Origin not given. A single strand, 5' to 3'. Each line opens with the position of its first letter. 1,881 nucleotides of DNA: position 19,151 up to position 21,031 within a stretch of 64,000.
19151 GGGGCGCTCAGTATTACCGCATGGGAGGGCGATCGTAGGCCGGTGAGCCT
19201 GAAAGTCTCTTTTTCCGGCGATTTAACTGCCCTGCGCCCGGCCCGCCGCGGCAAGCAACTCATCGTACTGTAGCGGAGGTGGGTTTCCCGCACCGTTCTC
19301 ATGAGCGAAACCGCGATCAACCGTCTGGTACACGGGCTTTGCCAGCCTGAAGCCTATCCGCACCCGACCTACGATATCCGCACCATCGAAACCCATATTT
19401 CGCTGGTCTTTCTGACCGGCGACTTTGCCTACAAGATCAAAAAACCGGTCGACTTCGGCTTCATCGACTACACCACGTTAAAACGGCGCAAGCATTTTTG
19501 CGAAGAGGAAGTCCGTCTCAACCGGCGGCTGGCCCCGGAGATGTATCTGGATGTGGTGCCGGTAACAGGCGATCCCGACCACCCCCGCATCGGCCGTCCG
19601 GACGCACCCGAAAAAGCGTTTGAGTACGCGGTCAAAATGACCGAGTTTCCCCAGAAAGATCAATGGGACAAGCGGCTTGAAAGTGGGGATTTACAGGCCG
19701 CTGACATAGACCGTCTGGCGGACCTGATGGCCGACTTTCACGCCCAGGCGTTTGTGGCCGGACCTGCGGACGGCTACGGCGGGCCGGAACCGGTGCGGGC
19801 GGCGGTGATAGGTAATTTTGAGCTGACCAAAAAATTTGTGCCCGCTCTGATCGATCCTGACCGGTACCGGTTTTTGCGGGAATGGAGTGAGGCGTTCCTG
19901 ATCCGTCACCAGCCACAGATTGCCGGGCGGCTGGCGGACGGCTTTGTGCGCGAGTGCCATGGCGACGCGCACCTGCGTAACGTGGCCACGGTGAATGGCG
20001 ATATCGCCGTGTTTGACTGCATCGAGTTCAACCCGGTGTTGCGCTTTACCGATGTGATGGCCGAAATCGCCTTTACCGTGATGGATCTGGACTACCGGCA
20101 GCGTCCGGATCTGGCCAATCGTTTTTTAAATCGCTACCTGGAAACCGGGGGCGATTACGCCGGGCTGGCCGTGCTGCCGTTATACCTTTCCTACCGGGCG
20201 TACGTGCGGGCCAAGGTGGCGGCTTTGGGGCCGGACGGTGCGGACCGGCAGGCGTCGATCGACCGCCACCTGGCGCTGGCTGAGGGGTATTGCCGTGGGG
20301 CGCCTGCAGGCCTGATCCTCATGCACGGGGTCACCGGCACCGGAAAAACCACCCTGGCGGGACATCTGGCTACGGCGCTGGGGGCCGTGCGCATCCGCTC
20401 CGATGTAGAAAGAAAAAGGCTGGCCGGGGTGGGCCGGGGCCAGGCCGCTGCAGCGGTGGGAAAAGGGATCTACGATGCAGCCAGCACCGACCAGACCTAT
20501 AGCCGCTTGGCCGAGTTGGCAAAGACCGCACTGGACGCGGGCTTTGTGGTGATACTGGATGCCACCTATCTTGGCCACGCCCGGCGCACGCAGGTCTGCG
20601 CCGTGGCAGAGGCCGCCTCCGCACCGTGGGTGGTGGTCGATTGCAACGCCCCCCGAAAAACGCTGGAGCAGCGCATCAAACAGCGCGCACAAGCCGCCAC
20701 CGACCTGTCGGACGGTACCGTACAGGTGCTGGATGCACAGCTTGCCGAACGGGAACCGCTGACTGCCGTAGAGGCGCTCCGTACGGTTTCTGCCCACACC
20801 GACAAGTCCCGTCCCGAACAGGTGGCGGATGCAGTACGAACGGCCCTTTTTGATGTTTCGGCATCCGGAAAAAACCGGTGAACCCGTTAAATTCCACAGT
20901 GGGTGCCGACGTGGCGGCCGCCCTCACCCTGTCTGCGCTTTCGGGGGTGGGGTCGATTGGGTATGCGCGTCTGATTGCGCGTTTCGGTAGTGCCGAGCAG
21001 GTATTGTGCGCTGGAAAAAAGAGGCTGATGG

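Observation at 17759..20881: Truncated Hsp70-like ATPase plus APH-kinase/P-loop-kinase fusion, in operon with dprA-topA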

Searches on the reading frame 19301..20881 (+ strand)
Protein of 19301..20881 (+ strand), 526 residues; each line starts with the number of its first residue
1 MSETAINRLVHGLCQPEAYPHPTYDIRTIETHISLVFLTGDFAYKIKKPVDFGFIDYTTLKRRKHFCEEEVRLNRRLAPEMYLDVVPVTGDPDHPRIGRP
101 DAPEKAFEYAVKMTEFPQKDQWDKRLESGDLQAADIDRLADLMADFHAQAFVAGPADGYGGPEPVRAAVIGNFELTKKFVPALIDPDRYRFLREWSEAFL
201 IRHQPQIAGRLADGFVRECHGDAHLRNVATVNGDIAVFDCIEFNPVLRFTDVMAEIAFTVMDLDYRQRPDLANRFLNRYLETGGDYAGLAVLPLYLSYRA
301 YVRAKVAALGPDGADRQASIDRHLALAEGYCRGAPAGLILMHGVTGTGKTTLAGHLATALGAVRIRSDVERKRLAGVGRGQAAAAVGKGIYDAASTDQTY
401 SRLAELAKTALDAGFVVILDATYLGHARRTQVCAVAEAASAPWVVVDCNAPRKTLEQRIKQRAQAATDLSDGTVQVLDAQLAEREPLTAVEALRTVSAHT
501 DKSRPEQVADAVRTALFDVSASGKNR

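Call 8: search_protein_families(library=pfam, proteins=[window:19301-20881:+], max_evalue=0.01)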
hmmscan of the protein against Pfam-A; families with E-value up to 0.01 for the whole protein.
window:19301-20881:+ (526 aa): 7 families
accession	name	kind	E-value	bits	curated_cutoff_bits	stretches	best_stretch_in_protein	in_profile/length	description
PF13671.12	AAA_33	-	6.7e-34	117.7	27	1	338-487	1-143/143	AAA domain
PF08433.16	KTI12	-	3.8e-07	30.3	22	1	338-466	3-123/271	Chromatin associated protein KTI12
PF13191.12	AAA_16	-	3.4e-05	24.9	32.6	1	316-493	5-155/167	AAA ATPase domain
PF13238.12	AAA_18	-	0.00033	21.6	29.4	1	339-464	1-113/128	AAA domain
PF01636.29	APH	-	0.0007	19.9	23.2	1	67-290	37-237/239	Phosphotransferase enzyme family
PF00004.35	AAA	-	0.0044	17.9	21.2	1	339-373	1-35/131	ATPase family associated with various cellular activities (AAA)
PF01583.26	APS_kinase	-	0.0053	17.2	21.1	0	339-459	5-118/152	Adenylylsulphate kinase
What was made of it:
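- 19301..20881 (+): Dual kinase, 526 aa: N-terminal APH/choline-kinase-like domain (about residues 20-310) packed on a C-terminal P-loop AAA_33 kinase domain (about residues 335-500). Pfam AAA_33 6.7e-34 and a weak APH match (call 8).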

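Call 9: search_protein_families(library=ncbifam, proteins=[window:19301-20881:+], max_evalue=0.01)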
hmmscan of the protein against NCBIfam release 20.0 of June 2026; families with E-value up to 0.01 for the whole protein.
window:19301-20881:+ (526 aa): 3 families
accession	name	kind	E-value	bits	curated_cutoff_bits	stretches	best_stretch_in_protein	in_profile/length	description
TIGR03574.1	selen_PSTK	equivalog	0.00016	21.2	290.5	1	338-464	1-118/249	L-seryl-tRNA(Sec) kinase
TIGR04075.1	bacter_Pnkp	equivalog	0.00056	18.2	750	1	337-475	9-131/851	polynucleotide kinase-phosphatase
NF040667.1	hom_kin_desulfo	exception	0.0013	18.6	197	0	339-368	3-32/163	homoserine kinase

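Call 10: find_homologous_proteins(query=window:19301-20881:+)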
Query window:19301-20881:+ (526 aa): 6969 proteins with E <= 0.001 among 8000 candidates; the best 120 are listed.
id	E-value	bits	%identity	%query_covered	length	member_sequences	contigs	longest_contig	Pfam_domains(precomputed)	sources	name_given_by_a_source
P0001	0.0e+0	1147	96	100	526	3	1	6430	PF13671.13,PF08433.17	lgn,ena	-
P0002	1.5e-273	926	80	99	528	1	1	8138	PF13671.13,PF08433.17,PF13238.13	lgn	-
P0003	1.1e-189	650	61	97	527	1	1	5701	PF13671.13,PF13238.13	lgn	-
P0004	2.0e-187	642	60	97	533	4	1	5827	PF06414.19,PF13671.13,PF13238.13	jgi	jgi:aminoglycoside phosphotransferase family enzyme/predicted kinase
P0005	2.6e-185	635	59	98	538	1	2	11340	PF06414.19,PF13671.13,PF01636.30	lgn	-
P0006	2.0e-184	632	60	97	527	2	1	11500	PF06414.19,PF13671.13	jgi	jgi:aminoglycoside phosphotransferase family enzyme/predicted kinase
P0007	3.5e-183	628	59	99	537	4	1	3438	PF06414.19,PF13671.13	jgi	jgi:aminoglycoside phosphotransferase family enzyme/predicted kinase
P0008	4.6e-183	628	59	98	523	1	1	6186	PF06414.19,PF13671.13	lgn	-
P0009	5.9e-181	621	59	97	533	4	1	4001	PF06414.19,PF13671.13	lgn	-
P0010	1.4e-180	620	58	96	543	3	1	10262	PF06414.19,PF13671.13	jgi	-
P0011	3.4e-180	618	58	97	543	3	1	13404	PF06414.19,PF13671.13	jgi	jgi:aminoglycoside phosphotransferase family enzyme/predicted kinase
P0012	1.9e-179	616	58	97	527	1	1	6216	PF06414.19,PF13671.13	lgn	-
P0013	7.6e-177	607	58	97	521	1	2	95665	PF13671.13,PF01636.30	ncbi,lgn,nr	ncbi:MAG: AAA family ATPase [Nitrospirae bacterium]|nr:AAA family ATPase [Nitrospirota bacterium]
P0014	4.7e-172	591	56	98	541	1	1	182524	PF13671.13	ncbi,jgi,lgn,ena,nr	ncbi:MAG: AAA family ATPase [Nitrospirota bacterium]|nr:AAA family ATPase [Nitrospirota bacterium]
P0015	1.4e-168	580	58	96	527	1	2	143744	PF13671.13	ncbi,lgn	ncbi:MAG: AAA family ATPase [Leptospirillia bacterium]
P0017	3.3e-166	572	49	91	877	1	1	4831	PF13671.13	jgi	jgi:aminoglycoside phosphotransferase family enzyme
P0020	4.0e-160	552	47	92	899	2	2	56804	PF13671.13,PF01636.30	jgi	jgi:uncharacterized protein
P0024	9.1e-158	544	49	91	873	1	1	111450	PF13671.13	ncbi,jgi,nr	ncbi:MAG TPA: AAA family ATPase [Casimicrobiaceae bacterium]|nr:AAA family ATPase [Casimicrobiaceae 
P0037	3.3e-148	513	47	92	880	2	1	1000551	PF13671.13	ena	-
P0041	4.9e-142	492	43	94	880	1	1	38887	PF06414.19,PF13671.13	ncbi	ncbi:MAG: AAA family ATPase [Rudaea sp.]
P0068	1.2e-132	461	47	92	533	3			PF13671.13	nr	nr:bifunctional aminoglycoside phosphotransferase/ATP-binding protein [Atopomonas sediminilitoris]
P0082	2.8e-131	457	46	95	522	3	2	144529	PF13671.13,PF01636.30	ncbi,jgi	ncbi:bifunctional aminoglycoside phosphotransferase/ATP-binding protein [Thiolapillus sp.]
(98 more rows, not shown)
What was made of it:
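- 19301..20881 (+): 6969 or more homologues (call 10).
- On Bifunctional APH/ATP-binding protein family (COG2187-type): P0068 and P0082 carry this name and match at E about 1e-131, 46-47% identity, 92-95% coverage (call 10).
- Closest known: 'Bifunctional aminoglycoside phosphotransferase/ATP-binding protein' family. Same: Full-length collinear homology, E about 1e-130 and 44-48% identity, to proteins carrying that name (call 10).
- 6969 or more homologues, with source names (call 10). The family is chromosomal and near-ubiquitous in environmental bacteria (call 10), which points to a housekeeping substrate.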

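Call 16: search_protein_families(library=pfam, proteins=[P0024, P0037, P0020, P0041, P0017], max_evalue=0.01)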
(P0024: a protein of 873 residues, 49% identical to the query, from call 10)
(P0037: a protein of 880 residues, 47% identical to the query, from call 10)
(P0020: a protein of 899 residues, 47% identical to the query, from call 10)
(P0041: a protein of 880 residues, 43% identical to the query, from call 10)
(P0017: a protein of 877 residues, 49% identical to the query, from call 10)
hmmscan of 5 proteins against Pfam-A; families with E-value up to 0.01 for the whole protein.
P0024 (873 aa): 6 families
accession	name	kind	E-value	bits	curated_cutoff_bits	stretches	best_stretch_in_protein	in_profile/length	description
PF13671.12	AAA_33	-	6.5e-38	130.7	27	1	349-498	2-143/143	AAA domain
PF13238.12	AAA_18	-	4e-05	24.5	29.4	1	350-479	2-117/128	AAA domain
PF01583.26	APS_kinase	-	0.00014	22.3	21.1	1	346-437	2-86/152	Adenylylsulphate kinase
PF06414.18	Zeta_toxin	-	0.00026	20.9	22.3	1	338-451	8-121/199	Zeta toxin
PF13207.12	AAA_17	-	0.0021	18.8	27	1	353-482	2-132/136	AAA domain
PF07931.18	CPT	-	0.0091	16.3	22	0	348-458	3-115/172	Chloramphenicol phosphotransferase-like protein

P0037 (880 aa): 3 families
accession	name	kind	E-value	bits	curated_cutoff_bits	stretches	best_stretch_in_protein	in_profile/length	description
PF13671.12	AAA_33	-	6.8e-36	124.1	27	1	348-498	1-143/143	AAA domain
PF13207.12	AAA_17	-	8.6e-05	23.3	27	1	353-484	2-134/136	AAA domain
PF13238.12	AAA_18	-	0.00058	20.7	29.4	1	351-475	3-113/128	AAA domain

P0020 (899 aa): 5 families
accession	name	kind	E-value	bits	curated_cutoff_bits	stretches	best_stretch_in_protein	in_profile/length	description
PF13671.12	AAA_33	-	7.2e-37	127.3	27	1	359-509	1-143/143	AAA domain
PF01636.29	APH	-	1.9e-09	38.1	23.2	2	85-305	37-237/239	Phosphotransferase enzyme family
PF06414.18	Zeta_toxin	-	5.1e-05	23.2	22.3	1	351-487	10-146/199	Zeta toxin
PF13238.12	AAA_18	-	0.00023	22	29.4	0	360-485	1-112/128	AAA domain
PF01443.25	Viral_helicase1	-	0.007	16.6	21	0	360-383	1-22/228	Viral superfamily 1 RNA helicase core domain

P0041 (880 aa): 4 families
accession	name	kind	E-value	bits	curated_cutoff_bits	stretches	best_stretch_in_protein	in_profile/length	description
PF13671.12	AAA_33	-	1e-30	107.4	27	1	347-496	1-142/143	AAA domain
PF06414.18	Zeta_toxin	-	3.1e-06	27.2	22.3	1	334-472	6-143/199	Zeta toxin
PF07931.18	CPT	-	8e-05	23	22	1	347-470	3-128/172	Chloramphenicol phosphotransferase-like protein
PF19974.5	TCAD9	-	0.00061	19.5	40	1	197-241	276-320/429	Ternary complex associated domain 9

P0017 (877 aa): 2 families
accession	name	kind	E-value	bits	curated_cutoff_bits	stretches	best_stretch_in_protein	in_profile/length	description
PF13671.12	AAA_33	-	1.1e-33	117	27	1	349-498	2-143/143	AAA domain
PF06414.18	Zeta_toxin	-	0.0052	16.7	22.3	1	339-477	9-147/199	Zeta toxin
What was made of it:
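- The one data point is a weak Zeta_toxin profile similarity of the P-loop domain in some relatives (calls 10, 16).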

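Call 17: search_protein_families(library=padloc, proteins=[window:19301-20881:+], max_evalue=0.01)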
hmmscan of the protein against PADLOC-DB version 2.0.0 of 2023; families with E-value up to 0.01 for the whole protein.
window:19301-20881:+ (526 aa): 2 families
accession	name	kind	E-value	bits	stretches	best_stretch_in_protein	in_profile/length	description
PDLC04140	mad8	-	0.0013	16.3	1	326-365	17-56/314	mads_8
PDLC02911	VakA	-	0.0035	15.9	0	339-466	5-116/163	-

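Call 18: search_solved_structures(query=window:19301-20881:+, max_evalue=1)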
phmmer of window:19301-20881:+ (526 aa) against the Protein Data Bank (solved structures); distinct sequences matched with E-value up to 1: 9.
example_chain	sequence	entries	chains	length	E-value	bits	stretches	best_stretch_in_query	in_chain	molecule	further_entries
2ofw_A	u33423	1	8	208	0.048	15.7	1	338-459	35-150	APS kinase domain of the PAPS synthetase 1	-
2ofx_A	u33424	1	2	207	0.057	15.4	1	339-459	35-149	Bifunctional 3'-phosphoadenosine 5'-phosphosulfate synthetase 1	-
8i1m_A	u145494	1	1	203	0.058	15.4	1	339-459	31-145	PAPSS1 protein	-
2pey_A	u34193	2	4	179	0.062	15.3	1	341-459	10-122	Bifunctional 3'-phosphoadenosine 5'-phosphosulfate synthetase 1 (PAPS synthetase 1) (PAPSS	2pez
8i1n_A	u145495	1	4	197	0.43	12.5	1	339-459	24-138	Bifunctional 3'-phosphoadenosine 5'-phosphosulfate synthase 2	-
2ax4_A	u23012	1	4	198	0.43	12.5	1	339-459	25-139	Bifunctional 3'-phosphoadenosine 5'-phosphosulfate synthetase 2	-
8i1o_A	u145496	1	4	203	0.46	12.4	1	339-459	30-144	Bifunctional 3'-phosphoadenosine 5'-phosphosulfate synthase 2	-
1shk_A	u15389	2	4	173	0.53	12.2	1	339-419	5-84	SHIKIMATE KINASE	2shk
1x6v_B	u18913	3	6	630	0.55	12.2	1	340-459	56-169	Bifunctional 3'-phosphoadenosine 5'-phosphosulfate synthetase 1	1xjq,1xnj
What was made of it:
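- Tried and rejected: Only marginal APS-kinase hits (call 18).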

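Call 21: find_related_loci(query=A1, collection=genome_contigs, flank=8000)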
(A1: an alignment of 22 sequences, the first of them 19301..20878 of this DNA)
Query A1 (526 aa) in genome_contigs; peptide patterns used: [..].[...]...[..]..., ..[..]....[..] (x = any residue, [..] = any of these).
600 stretches matched a pattern (row limit reached: there are more); 585 encode a relative of the query (tblastn E <= 1e-3); the best 80 are kept; 80 distinct loci.
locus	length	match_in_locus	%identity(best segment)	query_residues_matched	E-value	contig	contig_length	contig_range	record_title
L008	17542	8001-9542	46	2-513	1e-138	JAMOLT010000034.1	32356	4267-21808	MAG: Sedimenticola sp. isolate 4281-140_maxbin2_scaf2bin.001 4281-140_scaffold_40_c1, whole genome shotgun sequence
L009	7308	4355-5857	46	7-504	5e-139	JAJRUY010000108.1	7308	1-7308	MAG: Gammaproteobacteria bacterium isolate Dive96_bin10.251 k141_1568619, whole genome shotgun sequence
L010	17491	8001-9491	45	10-503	8e-137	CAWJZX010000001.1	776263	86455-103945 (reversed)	MAG: uncultured Gammaproteobacteria bacterium isolate MFD03551.bin.1.37 genome assembly, contig: contig_13470, whole gen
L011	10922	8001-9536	43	3-514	7e-136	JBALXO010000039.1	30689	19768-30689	MAG: Cocleimonas sp. isolate 9NakV-07 NODE_559_length_30689_cov_13.108670, whole genome shotgun sequence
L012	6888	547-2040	44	9-502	9e-135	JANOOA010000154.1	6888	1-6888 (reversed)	MAG: Gammaproteobacteria bacterium isolate VAR_43_metabat_261 VAR_43_k141_3959741, whole genome shotgun sequence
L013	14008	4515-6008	47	9-501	2e-133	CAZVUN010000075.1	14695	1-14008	MAG TPA_asm: uncultured Acidiferrobacteraceae bacterium isolate binchicken_co107_250 genome assembly, contig: NODE_9697_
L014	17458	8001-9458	48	8-491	6e-132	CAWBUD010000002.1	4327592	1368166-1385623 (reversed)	MAG: uncultured beta proteobacterium isolate MFD00822.bin.1.215 genome assembly, contig: contig_33967, whole genome shot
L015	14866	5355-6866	46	3-500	3e-131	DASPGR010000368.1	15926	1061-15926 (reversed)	MAG TPA_asm: Burkholderiales bacterium isolate SMAG_U16456 k141_1049033, whole genome shotgun sequence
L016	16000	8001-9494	48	1-492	1e-130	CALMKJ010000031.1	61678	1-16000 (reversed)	MAG TPA_asm: uncultured Ectothiorhodospiraceae bacterium isolate SRR8859111_bin.69_CONCOCT_v1.1_MAG genome assembly, con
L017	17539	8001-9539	44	9-516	7e-131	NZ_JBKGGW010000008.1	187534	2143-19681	Pseudomonas sp. SMN11 contig_8, whole genome shotgun sequence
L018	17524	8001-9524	46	9-513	2e-130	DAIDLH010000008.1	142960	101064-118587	MAG TPA_asm: Candidatus Muproteobacteria bacterium isolate clean426 k141_1442295, whole genome shotgun sequence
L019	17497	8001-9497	44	9-503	6e-130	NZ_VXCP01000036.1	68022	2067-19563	Pseudomonas akapageensis strain PS24 2828-6-18_S1_L001_R1_001_(paired)_contig_36, whole genome shotgun sequence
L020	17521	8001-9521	45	4-503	3e-130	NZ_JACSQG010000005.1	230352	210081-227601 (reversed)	Serpens gallinarum strain Sa2CUA2 c_000000000005, whole genome shotgun sequence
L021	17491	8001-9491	44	9-503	8e-130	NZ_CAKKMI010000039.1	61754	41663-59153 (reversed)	Pseudomonas brassicacearum isolate Bi06, whole genome shotgun sequence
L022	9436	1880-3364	45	9-497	8e-130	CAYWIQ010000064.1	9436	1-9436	MAG TPA_asm: uncultured Chromatiaceae bacterium isolate binchicken_co224_249 genome assembly, contig: NODE_7697_length_9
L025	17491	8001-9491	44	9-503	2e-128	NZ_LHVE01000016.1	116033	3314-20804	Pseudomonas thivervalensis strain DSM 13194 PREFIX_contig_16, whole genome shotgun sequence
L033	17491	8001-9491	43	9-503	7e-127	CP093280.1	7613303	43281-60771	Pseudomonas silvicola strain T1-3-2 chromosome, complete genome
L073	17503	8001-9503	45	9-503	2e-122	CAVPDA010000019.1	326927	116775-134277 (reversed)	MAG: uncultured beta proteobacterium isolate MFD00032.bin.2.89 genome assembly, contig: contig_9105, whole genome shotgu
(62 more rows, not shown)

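Call 24: search_protein_families(library=pfam, proteins=[L017:5550-7871:-, L025:9637-9978:+, L033:10517-11308:+, L021:9852-10229:-, L017:9624-9998:+, L019:9605-10144:-, L017:4730-5536:-, L073:885-1895:+], max_evalue=0.001)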
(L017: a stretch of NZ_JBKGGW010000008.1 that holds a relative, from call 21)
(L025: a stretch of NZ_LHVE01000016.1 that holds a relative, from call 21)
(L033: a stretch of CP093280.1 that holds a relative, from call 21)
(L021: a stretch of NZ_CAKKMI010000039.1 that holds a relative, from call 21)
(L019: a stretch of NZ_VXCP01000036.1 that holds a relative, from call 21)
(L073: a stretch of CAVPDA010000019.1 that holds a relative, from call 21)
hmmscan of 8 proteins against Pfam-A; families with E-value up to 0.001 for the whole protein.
L017:5550-7871:- (773 aa): 4 families
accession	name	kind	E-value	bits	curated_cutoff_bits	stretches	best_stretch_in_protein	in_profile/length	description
PF00912.28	Transgly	-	7.5e-58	195.3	27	1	166-333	12-175/178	Transglycosylase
PF14814.11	UB2H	-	1.4e-24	86.4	27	1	69-152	1-85/85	Bifunctional transglycosylase second domain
PF00905.27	Transpeptidase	-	2.4e-18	66.8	22.1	1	429-659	2-245/299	Penicillin binding protein transpeptidase domain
PF17757.6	UvrB_inter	-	3.3e-05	24.3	22.9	1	67-140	1-67/91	UvrB interaction domain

L025:9637-9978:+ (113 aa): 3 families
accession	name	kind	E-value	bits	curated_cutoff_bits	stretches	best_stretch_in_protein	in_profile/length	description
PF00805.28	Pentapeptide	-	1.8e-10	40.6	20.2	1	53-89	2-38/40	Pentapeptide repeats (8 copies)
PF13576.12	Pentapeptide_3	-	2.6e-05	24.8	27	0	50-89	2-44/48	Pentapeptide repeats (9 copies)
PF13599.13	Pentapeptide_4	-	0.00031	21.2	38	1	36-83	30-77/78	Pentapeptide repeat region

L033:10517-11308:+ (263 aa): 1 family
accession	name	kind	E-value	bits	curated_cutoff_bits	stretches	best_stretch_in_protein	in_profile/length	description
PF00027.35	cNMP_binding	-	2.7e-22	79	27.5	1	152-234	2-89/89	Cyclic nucleotide-binding domain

L021:9852-10229:- (125 aa): 0 families

L017:9624-9998:+ (124 aa): 1 family
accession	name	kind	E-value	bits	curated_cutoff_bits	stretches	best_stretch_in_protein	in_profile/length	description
PF04994.19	TfoX_C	-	6.5e-31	106.7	23.1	1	34-113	1-80/81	TfoX C-terminal domain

L019:9605-10144:- (179 aa): 0 families

L017:4730-5536:- (268 aa): 6 families
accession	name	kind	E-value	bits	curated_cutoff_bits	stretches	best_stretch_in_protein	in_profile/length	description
PF07719.23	TPR_2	-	7.9e-08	32.3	27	0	201-230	2-31/34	Tetratricopeptide repeat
PF14559.12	TPR_19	-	4.3e-07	30.6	25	1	179-237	4-62/68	Tetratricopeptide repeat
PF13432.12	TPR_16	-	9.9e-07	29.5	32.7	1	171-228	2-59/65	Tetratricopeptide repeat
PF13428.12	TPR_14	-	0.00037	21.3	23.5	0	168-209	3-44/44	Tetratricopeptide repeat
PF23914.1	TPR_CcmH_CycH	-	0.00048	20.4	42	1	180-258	64-141/158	Cytochrome c-type biogenesis protein H TPR domain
PF13424.12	TPR_12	-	0.0005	20.6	30.1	0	202-258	5-65/77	Tetratricopeptide repeat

L073:885-1895:+ (337 aa): 2 families
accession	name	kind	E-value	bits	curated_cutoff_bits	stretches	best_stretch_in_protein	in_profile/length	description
PF00012.26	HSP70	-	3.2e-110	369.6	20.6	2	82-327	101-344/599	Hsp70 protein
PF06723.19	MreB_Mbl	-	6.8e-11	42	27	1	112-245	91-219/327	MreB/Mbl protein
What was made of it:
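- In Pseudomonadaceae a TfoX_C-domain gene lies two genes downstream (call 24).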

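Call 53: predict_structure(alignment_id=A2)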
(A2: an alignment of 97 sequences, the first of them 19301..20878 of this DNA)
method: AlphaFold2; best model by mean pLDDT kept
length: 526 residues; sequences in the alignment: 97
mean_pLDDT: 94.3   pTM: 0.93
mean pLDDT of the five models: 94.3, 93.1, 93.0, 92.8, 92.6
residues with pLDDT >= 90: 462; 70-90: 52; 50-70: 5; < 50: 7
segments of 3 or more residues with pLDDT < 50: 521-526
pLDDT, mean of each block of 10 residues (from residue 1): 81 97 95 96 96 92 96 96 97 93 91 97 98 97 98 96 97 96 97 98 98 97 96 96 87 98 98 98 97 98 95 93 98 94 96 97 97 90 77 95 98 98 97 98 98 96 85 92 96 97 95 88 40
secondary structure, 60 per line:
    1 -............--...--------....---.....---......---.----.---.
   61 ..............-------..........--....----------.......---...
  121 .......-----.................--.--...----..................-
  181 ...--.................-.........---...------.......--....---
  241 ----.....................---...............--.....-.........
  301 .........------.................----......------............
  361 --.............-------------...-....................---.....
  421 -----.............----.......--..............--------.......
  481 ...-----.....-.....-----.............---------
elements in order: H2-13 E27-30 E34-38 E42-47 H60-74 E82-91 E94-97 E108-114 H122-127 H133-149 H162-179 H186-202 H204-212 E216-218 E228-231 E234-237 H245-248 E249-251 H252-265 H269-283 H286-290 H292-309 H316-332 E337-342 H349-360 E363-366 H367-375 H393-412 E416-420 H426-438 E443-449 H452-465 H474-483 H489-493 E495-499 H505-517
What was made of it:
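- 19301..20881 (+): AlphaFold pLDDT 94.3, pTM 0.93 (call 53).
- pTM 0.93 (call 53).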
